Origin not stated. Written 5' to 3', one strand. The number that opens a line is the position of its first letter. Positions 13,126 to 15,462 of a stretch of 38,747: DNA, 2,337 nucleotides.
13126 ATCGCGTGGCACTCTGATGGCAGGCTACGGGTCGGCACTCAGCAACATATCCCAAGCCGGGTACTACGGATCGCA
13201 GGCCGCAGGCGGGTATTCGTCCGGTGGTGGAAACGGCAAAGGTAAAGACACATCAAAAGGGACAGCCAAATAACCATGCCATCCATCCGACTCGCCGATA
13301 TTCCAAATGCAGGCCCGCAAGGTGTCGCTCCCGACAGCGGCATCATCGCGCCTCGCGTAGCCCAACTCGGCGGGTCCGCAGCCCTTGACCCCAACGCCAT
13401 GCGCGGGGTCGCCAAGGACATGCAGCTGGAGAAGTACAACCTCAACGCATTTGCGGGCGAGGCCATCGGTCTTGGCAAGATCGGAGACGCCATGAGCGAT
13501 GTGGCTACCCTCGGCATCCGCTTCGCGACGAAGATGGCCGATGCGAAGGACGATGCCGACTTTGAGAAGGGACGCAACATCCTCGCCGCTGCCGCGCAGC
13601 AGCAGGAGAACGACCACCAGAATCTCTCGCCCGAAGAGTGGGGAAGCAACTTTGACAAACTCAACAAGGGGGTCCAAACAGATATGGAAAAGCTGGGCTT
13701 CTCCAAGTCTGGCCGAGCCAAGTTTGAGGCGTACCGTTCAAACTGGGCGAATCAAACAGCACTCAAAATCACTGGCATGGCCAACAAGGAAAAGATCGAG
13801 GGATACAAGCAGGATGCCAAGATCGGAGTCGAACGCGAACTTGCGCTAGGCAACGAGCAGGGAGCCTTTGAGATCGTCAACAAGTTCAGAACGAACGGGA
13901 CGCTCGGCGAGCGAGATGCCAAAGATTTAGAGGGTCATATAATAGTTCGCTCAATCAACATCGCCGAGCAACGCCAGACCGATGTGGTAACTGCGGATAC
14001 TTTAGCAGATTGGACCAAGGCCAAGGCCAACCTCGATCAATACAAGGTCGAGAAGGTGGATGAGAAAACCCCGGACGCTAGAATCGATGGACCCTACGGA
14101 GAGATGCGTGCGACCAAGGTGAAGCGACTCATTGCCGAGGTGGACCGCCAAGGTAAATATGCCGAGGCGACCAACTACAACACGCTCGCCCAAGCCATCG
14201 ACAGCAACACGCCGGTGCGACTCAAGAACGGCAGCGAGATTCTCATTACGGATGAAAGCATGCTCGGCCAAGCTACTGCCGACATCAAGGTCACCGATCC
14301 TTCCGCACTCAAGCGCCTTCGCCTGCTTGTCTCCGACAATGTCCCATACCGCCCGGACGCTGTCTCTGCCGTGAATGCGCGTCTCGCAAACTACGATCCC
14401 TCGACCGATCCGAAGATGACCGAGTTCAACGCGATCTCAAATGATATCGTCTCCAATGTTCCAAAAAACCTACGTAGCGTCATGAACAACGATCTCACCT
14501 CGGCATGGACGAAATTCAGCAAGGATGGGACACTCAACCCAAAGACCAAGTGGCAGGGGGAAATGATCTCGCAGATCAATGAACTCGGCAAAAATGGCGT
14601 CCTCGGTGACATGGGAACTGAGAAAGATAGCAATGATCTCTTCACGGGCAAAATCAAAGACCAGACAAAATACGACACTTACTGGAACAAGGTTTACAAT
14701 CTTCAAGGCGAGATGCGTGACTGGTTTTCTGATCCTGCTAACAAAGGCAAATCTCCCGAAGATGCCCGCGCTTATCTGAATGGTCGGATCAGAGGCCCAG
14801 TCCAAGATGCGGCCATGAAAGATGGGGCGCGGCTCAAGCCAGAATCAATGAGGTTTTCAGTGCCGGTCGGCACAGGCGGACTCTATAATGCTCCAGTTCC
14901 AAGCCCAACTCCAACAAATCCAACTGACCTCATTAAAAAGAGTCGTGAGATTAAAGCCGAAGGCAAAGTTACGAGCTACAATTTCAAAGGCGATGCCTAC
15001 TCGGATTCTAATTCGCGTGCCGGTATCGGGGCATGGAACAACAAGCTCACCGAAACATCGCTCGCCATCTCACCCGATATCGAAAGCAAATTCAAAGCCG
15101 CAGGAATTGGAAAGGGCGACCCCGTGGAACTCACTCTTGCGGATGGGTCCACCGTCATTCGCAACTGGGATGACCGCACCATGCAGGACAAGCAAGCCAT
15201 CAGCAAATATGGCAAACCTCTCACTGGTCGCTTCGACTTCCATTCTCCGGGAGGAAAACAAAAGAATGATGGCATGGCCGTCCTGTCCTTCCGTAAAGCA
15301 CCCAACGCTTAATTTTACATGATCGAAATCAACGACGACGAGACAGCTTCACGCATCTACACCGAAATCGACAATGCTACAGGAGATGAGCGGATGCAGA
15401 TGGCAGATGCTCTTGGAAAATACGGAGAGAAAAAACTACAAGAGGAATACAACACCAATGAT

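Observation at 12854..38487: Strand-biased 14-15 nt motif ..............(C): 11 copies, confined to the late half of the genome, abutting late-gene start codons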

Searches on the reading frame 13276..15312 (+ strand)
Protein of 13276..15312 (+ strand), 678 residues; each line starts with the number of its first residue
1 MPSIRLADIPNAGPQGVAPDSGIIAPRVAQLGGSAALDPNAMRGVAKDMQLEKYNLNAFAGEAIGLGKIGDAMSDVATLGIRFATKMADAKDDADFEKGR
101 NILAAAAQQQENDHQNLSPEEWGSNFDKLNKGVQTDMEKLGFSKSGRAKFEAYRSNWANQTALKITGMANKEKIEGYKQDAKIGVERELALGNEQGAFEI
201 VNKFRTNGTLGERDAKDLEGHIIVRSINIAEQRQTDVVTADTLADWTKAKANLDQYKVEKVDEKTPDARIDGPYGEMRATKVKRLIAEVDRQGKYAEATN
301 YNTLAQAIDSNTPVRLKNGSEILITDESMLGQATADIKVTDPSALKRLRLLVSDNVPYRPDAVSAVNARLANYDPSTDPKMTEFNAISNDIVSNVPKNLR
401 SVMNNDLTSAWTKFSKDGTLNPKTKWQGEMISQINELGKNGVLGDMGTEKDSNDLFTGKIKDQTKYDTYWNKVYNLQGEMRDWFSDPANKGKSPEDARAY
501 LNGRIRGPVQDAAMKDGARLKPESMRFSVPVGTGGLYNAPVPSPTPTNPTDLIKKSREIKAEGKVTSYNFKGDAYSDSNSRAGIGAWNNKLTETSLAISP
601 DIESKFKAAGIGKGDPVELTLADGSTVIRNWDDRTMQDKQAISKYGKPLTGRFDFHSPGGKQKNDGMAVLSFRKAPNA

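Call 12: search_protein_families(library=phrogs, proteins=[window:13276-15312:+], max_evalue=0.001)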
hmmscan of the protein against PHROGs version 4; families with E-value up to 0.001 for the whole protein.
window:13276-15312:+ (678 aa): 0 families

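Call 15: search_protein_families(library=pfam, proteins=[window:13276-15312:+], max_evalue=0.01)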
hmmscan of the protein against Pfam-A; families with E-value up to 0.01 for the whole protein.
window:13276-15312:+ (678 aa): 0 families

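Call 57: search_solved_structures(query=window:13276-15312:+, max_evalue=1)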
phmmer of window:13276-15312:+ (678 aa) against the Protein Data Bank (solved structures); distinct sequences matched with E-value up to 1: 1.
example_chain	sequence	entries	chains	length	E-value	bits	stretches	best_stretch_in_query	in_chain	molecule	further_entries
2lek_A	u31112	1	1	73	0.82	11.4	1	270-324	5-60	Putative thiamin biosynthesis ThiS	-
